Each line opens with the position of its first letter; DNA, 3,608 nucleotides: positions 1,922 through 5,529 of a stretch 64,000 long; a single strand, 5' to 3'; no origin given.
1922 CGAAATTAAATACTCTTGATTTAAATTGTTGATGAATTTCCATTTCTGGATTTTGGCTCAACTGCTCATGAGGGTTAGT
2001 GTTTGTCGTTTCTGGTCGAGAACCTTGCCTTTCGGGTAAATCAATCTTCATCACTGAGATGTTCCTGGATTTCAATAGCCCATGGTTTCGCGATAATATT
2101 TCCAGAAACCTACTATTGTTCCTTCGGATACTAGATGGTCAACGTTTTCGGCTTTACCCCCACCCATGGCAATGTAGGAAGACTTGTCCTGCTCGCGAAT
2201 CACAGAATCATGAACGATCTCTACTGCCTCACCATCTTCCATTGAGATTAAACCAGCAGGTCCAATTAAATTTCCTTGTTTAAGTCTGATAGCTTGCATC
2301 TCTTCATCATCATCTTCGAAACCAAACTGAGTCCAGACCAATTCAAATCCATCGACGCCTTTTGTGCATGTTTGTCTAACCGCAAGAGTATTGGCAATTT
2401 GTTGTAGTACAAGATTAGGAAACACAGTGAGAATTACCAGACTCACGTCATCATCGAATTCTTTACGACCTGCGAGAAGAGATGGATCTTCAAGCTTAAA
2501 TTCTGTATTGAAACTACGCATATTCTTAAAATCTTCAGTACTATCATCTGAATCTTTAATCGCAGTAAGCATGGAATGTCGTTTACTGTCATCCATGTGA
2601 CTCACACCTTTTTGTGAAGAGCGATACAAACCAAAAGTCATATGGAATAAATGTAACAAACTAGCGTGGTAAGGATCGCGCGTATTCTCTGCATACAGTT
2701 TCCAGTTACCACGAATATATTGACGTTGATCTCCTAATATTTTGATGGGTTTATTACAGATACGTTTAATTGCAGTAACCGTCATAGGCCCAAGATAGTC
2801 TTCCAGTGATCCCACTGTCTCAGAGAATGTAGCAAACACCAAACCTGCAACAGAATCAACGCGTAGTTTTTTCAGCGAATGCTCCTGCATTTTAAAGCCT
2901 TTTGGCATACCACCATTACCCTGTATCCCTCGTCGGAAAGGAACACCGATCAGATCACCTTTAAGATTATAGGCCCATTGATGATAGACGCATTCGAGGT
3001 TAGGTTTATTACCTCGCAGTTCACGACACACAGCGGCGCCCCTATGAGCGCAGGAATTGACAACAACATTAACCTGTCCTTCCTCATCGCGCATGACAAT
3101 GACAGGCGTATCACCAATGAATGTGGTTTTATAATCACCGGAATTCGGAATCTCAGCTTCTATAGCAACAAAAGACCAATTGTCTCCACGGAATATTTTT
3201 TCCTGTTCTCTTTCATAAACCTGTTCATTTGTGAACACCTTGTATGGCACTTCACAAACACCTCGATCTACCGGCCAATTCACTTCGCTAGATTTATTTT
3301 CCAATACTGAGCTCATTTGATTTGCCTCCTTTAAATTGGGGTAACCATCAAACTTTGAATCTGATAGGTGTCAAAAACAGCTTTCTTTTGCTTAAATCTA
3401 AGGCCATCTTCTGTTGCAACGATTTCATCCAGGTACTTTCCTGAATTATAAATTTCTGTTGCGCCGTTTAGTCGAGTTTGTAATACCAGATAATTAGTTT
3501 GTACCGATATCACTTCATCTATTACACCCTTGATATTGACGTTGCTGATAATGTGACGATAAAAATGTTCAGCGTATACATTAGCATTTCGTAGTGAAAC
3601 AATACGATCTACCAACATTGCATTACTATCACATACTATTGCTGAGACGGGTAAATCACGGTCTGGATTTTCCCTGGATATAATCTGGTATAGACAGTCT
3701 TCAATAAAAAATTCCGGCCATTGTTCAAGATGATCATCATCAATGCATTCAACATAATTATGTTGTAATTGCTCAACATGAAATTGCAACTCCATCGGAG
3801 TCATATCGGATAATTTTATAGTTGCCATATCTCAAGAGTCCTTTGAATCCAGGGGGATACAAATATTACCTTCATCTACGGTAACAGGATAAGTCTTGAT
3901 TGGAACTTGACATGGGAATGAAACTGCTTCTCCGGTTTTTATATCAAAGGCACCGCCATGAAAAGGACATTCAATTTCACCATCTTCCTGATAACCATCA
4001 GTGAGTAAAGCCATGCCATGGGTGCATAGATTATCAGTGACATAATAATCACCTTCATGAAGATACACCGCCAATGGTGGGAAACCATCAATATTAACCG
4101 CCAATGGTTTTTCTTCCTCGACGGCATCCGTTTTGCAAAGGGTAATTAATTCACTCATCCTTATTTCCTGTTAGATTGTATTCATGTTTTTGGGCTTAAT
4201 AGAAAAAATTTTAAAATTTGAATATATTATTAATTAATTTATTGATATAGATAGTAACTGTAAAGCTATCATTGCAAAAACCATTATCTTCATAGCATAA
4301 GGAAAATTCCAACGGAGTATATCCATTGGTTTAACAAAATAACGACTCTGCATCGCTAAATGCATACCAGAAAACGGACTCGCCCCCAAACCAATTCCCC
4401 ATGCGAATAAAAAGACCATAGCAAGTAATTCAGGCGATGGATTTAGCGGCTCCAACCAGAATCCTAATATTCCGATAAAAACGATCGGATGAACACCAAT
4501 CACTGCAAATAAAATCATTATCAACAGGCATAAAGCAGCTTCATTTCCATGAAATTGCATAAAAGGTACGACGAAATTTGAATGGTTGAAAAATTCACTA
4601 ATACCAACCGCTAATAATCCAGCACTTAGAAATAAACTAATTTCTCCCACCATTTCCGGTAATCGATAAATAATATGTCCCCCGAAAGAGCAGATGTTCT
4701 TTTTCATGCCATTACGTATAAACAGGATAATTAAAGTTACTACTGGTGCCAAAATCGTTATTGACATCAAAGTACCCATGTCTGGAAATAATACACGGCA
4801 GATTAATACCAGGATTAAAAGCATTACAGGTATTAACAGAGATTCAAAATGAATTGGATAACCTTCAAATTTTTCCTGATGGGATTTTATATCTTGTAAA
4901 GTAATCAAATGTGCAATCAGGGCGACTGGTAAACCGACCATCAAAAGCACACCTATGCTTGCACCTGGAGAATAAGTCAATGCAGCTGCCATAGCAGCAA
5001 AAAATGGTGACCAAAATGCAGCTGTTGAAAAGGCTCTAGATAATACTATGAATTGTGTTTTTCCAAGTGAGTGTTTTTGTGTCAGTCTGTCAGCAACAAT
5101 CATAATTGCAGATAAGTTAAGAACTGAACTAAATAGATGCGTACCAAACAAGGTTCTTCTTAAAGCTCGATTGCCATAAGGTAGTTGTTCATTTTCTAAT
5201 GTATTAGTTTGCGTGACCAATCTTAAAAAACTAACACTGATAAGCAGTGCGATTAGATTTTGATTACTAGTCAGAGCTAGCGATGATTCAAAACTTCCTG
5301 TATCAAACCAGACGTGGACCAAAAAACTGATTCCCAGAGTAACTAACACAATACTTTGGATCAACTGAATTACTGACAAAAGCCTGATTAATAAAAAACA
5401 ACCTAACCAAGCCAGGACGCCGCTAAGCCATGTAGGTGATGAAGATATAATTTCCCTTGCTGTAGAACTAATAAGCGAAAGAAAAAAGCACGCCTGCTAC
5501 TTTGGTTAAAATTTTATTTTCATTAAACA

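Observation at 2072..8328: Rieske oxygenase in inverted order (ferredoxin, beta, alpha) with no cognate reductase, possibly sharing TmoF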

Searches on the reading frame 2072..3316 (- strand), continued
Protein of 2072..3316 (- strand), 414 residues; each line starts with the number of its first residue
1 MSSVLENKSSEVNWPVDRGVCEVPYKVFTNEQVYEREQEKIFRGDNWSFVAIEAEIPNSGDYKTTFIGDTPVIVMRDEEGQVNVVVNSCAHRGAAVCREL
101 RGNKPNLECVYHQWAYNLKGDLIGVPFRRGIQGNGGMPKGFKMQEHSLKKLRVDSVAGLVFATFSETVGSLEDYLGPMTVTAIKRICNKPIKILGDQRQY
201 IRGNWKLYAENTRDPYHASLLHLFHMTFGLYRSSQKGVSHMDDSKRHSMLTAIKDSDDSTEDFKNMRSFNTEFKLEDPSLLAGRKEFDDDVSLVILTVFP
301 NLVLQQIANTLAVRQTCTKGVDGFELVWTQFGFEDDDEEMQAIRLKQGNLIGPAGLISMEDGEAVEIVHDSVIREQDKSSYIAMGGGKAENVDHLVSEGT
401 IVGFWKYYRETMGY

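Call 60: search_solved_structures(query=window:2072-3316:-, max_evalue=1e-100, show_alignments=3)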
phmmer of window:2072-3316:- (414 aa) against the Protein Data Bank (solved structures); distinct sequences matched with E-value up to 1e-100: 3.
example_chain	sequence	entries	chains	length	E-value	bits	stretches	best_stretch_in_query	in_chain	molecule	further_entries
7vju_A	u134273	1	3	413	4.7e-118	397.7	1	21-413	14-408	Rieske (2Fe-2S) domain protein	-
7q04_D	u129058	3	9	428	7.1e-118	397.1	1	21-413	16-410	Terephthalate 1,2-dioxygenase, terminal oxygenase component subunit alpha 2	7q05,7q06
7c8z_A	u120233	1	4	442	1.6e-109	369.6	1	12-413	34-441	Salicylate 5-hydroxylase, large oxygenase component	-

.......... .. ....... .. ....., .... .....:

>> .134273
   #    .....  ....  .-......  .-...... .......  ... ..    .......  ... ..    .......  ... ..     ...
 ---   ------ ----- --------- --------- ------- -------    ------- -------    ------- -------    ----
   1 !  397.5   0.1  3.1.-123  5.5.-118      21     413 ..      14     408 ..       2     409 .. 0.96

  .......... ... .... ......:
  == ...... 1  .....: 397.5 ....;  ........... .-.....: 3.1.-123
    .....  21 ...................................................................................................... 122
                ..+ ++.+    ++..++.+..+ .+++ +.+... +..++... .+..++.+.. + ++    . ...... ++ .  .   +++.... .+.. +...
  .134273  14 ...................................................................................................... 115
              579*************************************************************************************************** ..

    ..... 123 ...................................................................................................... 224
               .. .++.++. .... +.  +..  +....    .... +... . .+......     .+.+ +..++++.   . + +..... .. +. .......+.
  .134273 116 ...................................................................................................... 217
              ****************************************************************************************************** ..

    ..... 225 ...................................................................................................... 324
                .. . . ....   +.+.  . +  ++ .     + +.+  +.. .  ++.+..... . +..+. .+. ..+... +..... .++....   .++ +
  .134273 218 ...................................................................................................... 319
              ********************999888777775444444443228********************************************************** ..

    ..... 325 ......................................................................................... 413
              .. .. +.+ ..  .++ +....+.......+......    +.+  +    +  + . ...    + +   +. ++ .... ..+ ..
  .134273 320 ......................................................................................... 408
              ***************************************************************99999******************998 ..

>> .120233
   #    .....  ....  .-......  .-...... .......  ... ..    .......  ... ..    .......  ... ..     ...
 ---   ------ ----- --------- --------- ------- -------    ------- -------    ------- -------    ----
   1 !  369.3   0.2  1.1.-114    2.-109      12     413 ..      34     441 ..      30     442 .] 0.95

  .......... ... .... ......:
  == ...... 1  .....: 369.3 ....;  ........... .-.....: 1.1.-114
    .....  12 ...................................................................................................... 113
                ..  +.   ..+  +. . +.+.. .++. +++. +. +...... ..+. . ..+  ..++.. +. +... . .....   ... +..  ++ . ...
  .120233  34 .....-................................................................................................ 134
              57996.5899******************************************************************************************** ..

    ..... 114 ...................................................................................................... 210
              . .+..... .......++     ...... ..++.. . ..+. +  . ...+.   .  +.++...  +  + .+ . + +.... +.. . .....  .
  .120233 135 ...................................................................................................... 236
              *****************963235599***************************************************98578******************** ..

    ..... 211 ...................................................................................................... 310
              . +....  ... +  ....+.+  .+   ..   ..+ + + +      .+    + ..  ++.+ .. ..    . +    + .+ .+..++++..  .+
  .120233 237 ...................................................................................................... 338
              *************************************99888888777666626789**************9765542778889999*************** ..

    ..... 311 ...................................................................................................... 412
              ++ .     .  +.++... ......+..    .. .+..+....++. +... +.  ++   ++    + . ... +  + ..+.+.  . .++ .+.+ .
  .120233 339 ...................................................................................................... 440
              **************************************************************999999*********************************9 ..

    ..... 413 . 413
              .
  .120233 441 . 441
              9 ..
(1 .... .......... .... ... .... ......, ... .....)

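Call 63: search_protein_families(library=ncbifam, proteins=[L086:17163-18236:+, L086:16037-17143:+, L086:18254-19615:+, P0121, L003:619-1641:+, L082:4946-6010:+, L082:12835-14133:+], max_evalue=1e-10)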
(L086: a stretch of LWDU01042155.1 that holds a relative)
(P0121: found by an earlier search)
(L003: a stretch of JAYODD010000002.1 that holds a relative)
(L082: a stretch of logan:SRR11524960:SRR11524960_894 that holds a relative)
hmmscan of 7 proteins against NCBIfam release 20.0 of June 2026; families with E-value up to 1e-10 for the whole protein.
L086:17163-18236:+ (357 aa): 18 families
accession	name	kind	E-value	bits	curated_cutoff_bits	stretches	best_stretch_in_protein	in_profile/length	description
NF040810.1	BenC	equivalog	1e-67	228.7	430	1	25-349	13-331/333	benzoate 1,2-dioxygenase electron transfer component BenC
NF008822.0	PRK11872.1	equivalog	3.1e-53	180.9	402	1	27-352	17-339/341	anthranilate 1,2-dioxygenase electron transfer component AntC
NF045803.1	MethMoxFADbindMmoC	equivalog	3.1e-51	174.2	500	1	26-351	15-343/343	aromatic/alkene monooxygenase hydroxylase FAD-binding subunit MmoC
TIGR02160.1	PA_CoA_Oxy5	hypoth_equivalog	2e-39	135.4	420.8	2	121-349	7-242/352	1,2-phenylacetyl-CoA epoxidase subunit PaaE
TIGR01941.1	nqrF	equivalog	4.7e-36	124.6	295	2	162-348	209-403/405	NADH:ubiquinone reductase (Na(+)-transporting) subunit F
NF005963.0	PRK08051.1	equivalog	1.4e-35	122.7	230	1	116-348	4-230/233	NAD(P)H-flavin reductase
NF052252.1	flav_redu_LuxG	exception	1.1e-32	113.1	340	1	118-348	3-229/232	flavin mononucleotide reductase LuxG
NF058606.1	GlBtMonoRdsGbcB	equivalog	2.5e-32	112.2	500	2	126-348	24-247/362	glycine betaine monooxygenase reductase subunit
NF007964.0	PRK10684.1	equivalog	7.3e-29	100.8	383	2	127-352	21-241/333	NADH oxidoreductase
NF004317.0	PRK05713.1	equivalog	3.2e-26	92.3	338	1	20-275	4-250/312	iron-sulfur-binding ferredoxin reductase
NF009805.0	PRK13289.1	equivalog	7.7e-24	84.3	432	1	141-350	183-394/399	NO-inducible flavohemoprotein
NF008178.0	PRK10926.1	equivalog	8.2e-15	54.7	390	1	120-329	9-221/248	ferredoxin--NADP(+) reductase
NF006220.0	PRK08345.1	subfamily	2.4e-14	53.2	395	1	135-344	35-247/294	cytochrome-c3 hydrogenase subunit gamma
NF040756.1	corr_regen_AcsV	exception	2.5e-13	49.3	800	1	20-106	4-89/632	corrinoid activation/regeneration protein AcsV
TIGR02911.1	sulfite_red_B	equivalog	4e-13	49.1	288.6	1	128-345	16-221/261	anaerobic sulfite reductase subunit AsrB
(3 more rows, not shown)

L086:16037-17143:+ (368 aa): 0 families

L086:18254-19615:+ (453 aa): 5 families
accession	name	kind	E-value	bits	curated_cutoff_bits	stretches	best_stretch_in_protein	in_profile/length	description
TIGR03229.1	benzo_1_2_benA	equivalog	4.9e-178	592.5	780.95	1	11-439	3-431/433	benzoate 1,2-dioxygenase large subunit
TIGR03228.1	anthran_1_2_A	equivalog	7.4e-144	479.7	671.9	1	12-439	4-436/438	anthranilate 1,2-dioxygenase large subunit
NF042946.1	3PPDioc_HcaE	equivalog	1.2e-66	225.6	830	1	23-440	15-432/450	3-phenylpropionate/cinnamic acid dioxygenase subunit alpha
NF041684.1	ant_diox_AndAc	equivalog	3.2e-39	134.7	750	1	21-223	20-223/418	anthranilate 1,2-dioxygenase large subunit AndAc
NF058607.1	GlBtMonoOxGbcA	equivalog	1.7e-36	125.6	670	1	22-231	31-231/420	glycine betaine monooxygenase oxygenase subunit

P0121 (340 aa): 13 families
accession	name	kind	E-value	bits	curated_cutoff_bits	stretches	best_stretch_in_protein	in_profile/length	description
NF040810.1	BenC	equivalog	2e-47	162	430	1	16-339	16-330/333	benzoate 1,2-dioxygenase electron transfer component BenC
NF008822.0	PRK11872.1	equivalog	1.2e-46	159.4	402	1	9-339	11-335/341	anthranilate 1,2-dioxygenase electron transfer component AntC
NF045803.1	MethMoxFADbindMmoC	equivalog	1.6e-44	152.1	500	1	9-339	10-340/343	aromatic/alkene monooxygenase hydroxylase FAD-binding subunit MmoC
NF058606.1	GlBtMonoRdsGbcB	equivalog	2.5e-28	99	500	1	104-324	13-233/362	glycine betaine monooxygenase reductase subunit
TIGR01941.1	nqrF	equivalog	2e-27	96.1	295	1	148-339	206-403/405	NADH:ubiquinone reductase (Na(+)-transporting) subunit F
TIGR02160.1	PA_CoA_Oxy5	hypoth_equivalog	2.7e-23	82.3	420.8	1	131-340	32-242/352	1,2-phenylacetyl-CoA epoxidase subunit PaaE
NF005963.0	PRK08051.1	equivalog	3.7e-20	72.2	230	1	105-339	4-230/233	NAD(P)H-flavin reductase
NF009805.0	PRK13289.1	equivalog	1.4e-19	70.3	432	1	130-339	183-392/399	NO-inducible flavohemoprotein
NF052252.1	flav_redu_LuxG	exception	4.2e-17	62.1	340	1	108-339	4-229/232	flavin mononucleotide reductase LuxG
NF004317.0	PRK05713.1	equivalog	2e-15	56.8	338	1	14-228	10-215/312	iron-sulfur-binding ferredoxin reductase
NF007964.0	PRK10684.1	equivalog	3.7e-15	55.7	383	0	109-339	14-237/333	NADH oxidoreductase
NF006220.0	PRK08345.1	subfamily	1.1e-12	47.9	395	1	105-333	11-245/294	cytochrome-c3 hydrogenase subunit gamma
NF000796.0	PRK00054.1-1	equivalog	8.6e-12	44.8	224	1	107-323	6-189/254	dihydroorotate dehydrogenase electron transfer subunit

L003:619-1641:+ (340 aa): 13 families
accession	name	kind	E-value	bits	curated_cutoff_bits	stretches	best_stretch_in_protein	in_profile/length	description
NF040810.1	BenC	equivalog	3.3e-49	167.9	430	1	16-339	16-330/333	benzoate 1,2-dioxygenase electron transfer component BenC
NF008822.0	PRK11872.1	equivalog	1.6e-46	158.9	402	1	15-339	17-335/341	anthranilate 1,2-dioxygenase electron transfer component AntC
NF045803.1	MethMoxFADbindMmoC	equivalog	5.4e-45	153.6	500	1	10-339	11-340/343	aromatic/alkene monooxygenase hydroxylase FAD-binding subunit MmoC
NF058606.1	GlBtMonoRdsGbcB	equivalog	5.9e-31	107.7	500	1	113-339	22-247/362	glycine betaine monooxygenase reductase subunit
TIGR02160.1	PA_CoA_Oxy5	hypoth_equivalog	2.6e-30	105.4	420.8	2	131-340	32-242/352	1,2-phenylacetyl-CoA epoxidase subunit PaaE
TIGR01941.1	nqrF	equivalog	6.2e-29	101.1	295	1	149-339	207-403/405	NADH:ubiquinone reductase (Na(+)-transporting) subunit F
NF009805.0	PRK13289.1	equivalog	2.9e-19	69.3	432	1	130-339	183-392/399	NO-inducible flavohemoprotein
NF005963.0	PRK08051.1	equivalog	8.4e-19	67.8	230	1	115-339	14-230/233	NAD(P)H-flavin reductase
NF007964.0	PRK10684.1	equivalog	9.5e-18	64.2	383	0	99-339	6-237/333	NADH oxidoreductase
NF004317.0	PRK05713.1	equivalog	1.5e-17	63.8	338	1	12-233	8-220/312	iron-sulfur-binding ferredoxin reductase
NF006220.0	PRK08345.1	subfamily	2.3e-12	46.7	395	1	127-256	38-163/294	cytochrome-c3 hydrogenase subunit gamma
TIGR02008.1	fdx_plant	subfamily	3e-12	46.1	81.15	1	8-90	7-90/97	ferredoxin [2Fe-2S]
NF052252.1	flav_redu_LuxG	exception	1.3e-11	44.1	340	1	124-339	20-229/232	flavin mononucleotide reductase LuxG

L082:4946-6010:+ (354 aa): 17 families
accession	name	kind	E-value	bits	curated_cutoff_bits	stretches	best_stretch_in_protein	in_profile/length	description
NF045803.1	MethMoxFADbindMmoC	equivalog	3.6e-59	200.3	500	1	14-337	16-341/343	aromatic/alkene monooxygenase hydroxylase FAD-binding subunit MmoC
NF040810.1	BenC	equivalog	8.1e-58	196.1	430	1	12-338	13-332/333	benzoate 1,2-dioxygenase electron transfer component BenC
NF008822.0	PRK11872.1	equivalog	3.2e-51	174.3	402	1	14-338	17-337/341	anthranilate 1,2-dioxygenase electron transfer component AntC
TIGR01941.1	nqrF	equivalog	8.7e-50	169.8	295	2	150-335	206-402/405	NADH:ubiquinone reductase (Na(+)-transporting) subunit F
NF005963.0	PRK08051.1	equivalog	4.6e-37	127.6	230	1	105-335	4-229/233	NAD(P)H-flavin reductase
NF058606.1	GlBtMonoRdsGbcB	equivalog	1.1e-36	126.5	500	2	133-340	43-250/362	glycine betaine monooxygenase reductase subunit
TIGR02160.1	PA_CoA_Oxy5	hypoth_equivalog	2e-35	122.2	420.8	2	130-341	30-246/352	1,2-phenylacetyl-CoA epoxidase subunit PaaE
NF052252.1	flav_redu_LuxG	exception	7.9e-32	110.3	340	1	106-325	2-217/232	flavin mononucleotide reductase LuxG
NF007964.0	PRK10684.1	equivalog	1.1e-30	106.7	383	1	105-344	10-245/333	NADH oxidoreductase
NF004317.0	PRK05713.1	equivalog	1.9e-23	83.2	338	1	14-268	11-253/312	iron-sulfur-binding ferredoxin reductase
NF009805.0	PRK13289.1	equivalog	1.7e-22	79.9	432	1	130-339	182-395/399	NO-inducible flavohemoprotein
NF006220.0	PRK08345.1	subfamily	4.5e-21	75.4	395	1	101-333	7-248/294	cytochrome-c3 hydrogenase subunit gamma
NF000796.0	PRK00054.1-1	equivalog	1.7e-18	66.8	224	1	107-323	6-191/254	dihydroorotate dehydrogenase electron transfer subunit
NF040830.1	sulfhyd_ShyC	equivalog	8.1e-16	58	600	1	103-333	5-242/288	NAD(P)-dependent hydrogenase/sulfhydrogenase 2 subunit gamma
NF040835.1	sulfhyd_HydG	equivalog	1.8e-15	57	650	1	106-323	19-235/292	NADPH-dependent hydrogenase/sulfhydrogenase 1 subunit gamma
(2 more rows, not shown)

L082:12835-14133:+ (432 aa): 0 families

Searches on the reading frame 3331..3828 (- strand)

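Call 4: search_protein_families(library=pfam, proteins=[window:3331-3828:-])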
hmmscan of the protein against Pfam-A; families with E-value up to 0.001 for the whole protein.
window:3331-3828:- (165 aa): 2 families
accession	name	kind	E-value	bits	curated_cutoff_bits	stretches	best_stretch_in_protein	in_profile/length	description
PF00866.24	Ring_hydroxyl_B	-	1.4e-15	58.1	27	1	27-159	4-144/144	Ring hydroxylating beta subunit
PF13577.12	SnoaL_4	-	1.8e-08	34.8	24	1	18-147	9-124/126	SnoaL-like domain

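Call 5: search_protein_families(library=ncbifam, proteins=[window:3331-3828:-])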
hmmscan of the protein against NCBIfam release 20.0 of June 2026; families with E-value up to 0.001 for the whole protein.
window:3331-3828:- (165 aa): 5 families
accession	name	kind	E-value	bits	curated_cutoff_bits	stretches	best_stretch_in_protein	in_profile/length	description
NF041685.1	ant_diox_AndAd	equivalog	2.4e-60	202.6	230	1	12-165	2-155/155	anthranilate 1,2-dioxygenase small subunit AndAd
NF042947.1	3PPDioc_HcaF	equivalog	2.2e-09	37.5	230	1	10-158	4-164/172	3-phenylpropionate/cinnamic acid dioxygenase subunit beta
NF007479.0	PRK10069.1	subfamily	1e-07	32.2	145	1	8-154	14-173/185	3-phenylpropionate/cinnamic acid dioxygenase subunit beta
TIGR03231.1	anthran_1_2_B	equivalog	4.8e-06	26.8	213.5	1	19-160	2-149/155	anthranilate 1,2-dioxygenase small subunit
TIGR03232.1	benzo_1_2_benB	equivalog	6e-05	23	225.55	1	26-159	9-148/155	benzoate 1,2-dioxygenase small subunit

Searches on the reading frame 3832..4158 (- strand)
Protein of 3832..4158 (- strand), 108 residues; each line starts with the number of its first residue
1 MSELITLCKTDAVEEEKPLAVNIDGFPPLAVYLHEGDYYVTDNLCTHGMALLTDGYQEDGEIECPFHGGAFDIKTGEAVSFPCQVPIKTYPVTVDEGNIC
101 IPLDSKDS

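Call 4: search_protein_families(library=pfam, proteins=[window:3832-4158:-])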
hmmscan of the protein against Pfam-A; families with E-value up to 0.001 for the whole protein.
window:3832-4158:- (108 aa): 2 families
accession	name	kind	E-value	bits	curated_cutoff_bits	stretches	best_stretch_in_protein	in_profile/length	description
PF00355.32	Rieske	-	7e-19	68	20.3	1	5-91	3-88/88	Rieske [2Fe-2S] domain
PF13806.12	Rieske_2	-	7.2e-09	36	27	1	5-101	3-103/104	Rieske-like [2Fe-2S] domain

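Call 5: search_protein_families(library=ncbifam, proteins=[window:3832-4158:-])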
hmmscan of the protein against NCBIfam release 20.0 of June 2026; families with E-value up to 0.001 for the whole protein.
window:3832-4158:- (108 aa): 6 families
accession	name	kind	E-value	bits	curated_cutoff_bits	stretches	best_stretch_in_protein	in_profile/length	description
NF007422.0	PRK09965.1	equivalog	5.9e-26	90.6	113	1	5-106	4-103/106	bifunctional 3-phenylpropionate/cinnamic acid dioxygenase ferredoxin subunit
NF041683.1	ant_diox_AndAb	equivalog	1.5e-25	89.3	150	1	7-101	5-98/100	anthranilate 1,2-dioxygenase ferredoxin subunit AndAb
TIGR02377.1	MocE_fam_FeS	subfamily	2.8e-23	81.9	136.15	1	5-101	3-99/101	MocE family 2Fe-2S type ferredoxin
NF042948.2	3PPDioc_HcaC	equivalog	1.3e-22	80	150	1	5-104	4-103/105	3-phenylpropionate/cinnamic acid dioxygenase ferredoxin subunit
TIGR02378.1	nirD_assim_sml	equivalog_domain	1.9e-09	37.6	74.65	1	6-101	4-103/105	nitrite reductase small subunit NirD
NF041174.1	SDX_Thmprot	equivalog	1.1e-06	28.7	170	1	10-86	8-84/109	sulredoxin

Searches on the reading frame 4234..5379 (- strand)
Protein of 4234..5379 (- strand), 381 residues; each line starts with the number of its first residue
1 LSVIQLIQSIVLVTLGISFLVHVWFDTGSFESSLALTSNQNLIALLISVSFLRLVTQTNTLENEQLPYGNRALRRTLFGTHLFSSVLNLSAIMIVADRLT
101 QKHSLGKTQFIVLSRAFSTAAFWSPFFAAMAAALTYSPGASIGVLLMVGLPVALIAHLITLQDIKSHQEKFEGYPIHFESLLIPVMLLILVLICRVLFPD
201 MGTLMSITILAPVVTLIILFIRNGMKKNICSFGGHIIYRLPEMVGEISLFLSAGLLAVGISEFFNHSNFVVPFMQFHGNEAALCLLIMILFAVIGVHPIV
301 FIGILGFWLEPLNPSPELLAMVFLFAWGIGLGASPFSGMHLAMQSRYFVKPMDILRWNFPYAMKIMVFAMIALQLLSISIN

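Call 4: search_protein_families(library=pfam, proteins=[window:4234-5379:-])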
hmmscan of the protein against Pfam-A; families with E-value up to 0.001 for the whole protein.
window:4234-5379:- (381 aa): 0 families

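Call 5: search_protein_families(library=ncbifam, proteins=[window:4234-5379:-])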
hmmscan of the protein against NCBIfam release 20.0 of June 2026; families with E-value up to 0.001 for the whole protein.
window:4234-5379:- (381 aa): 0 families
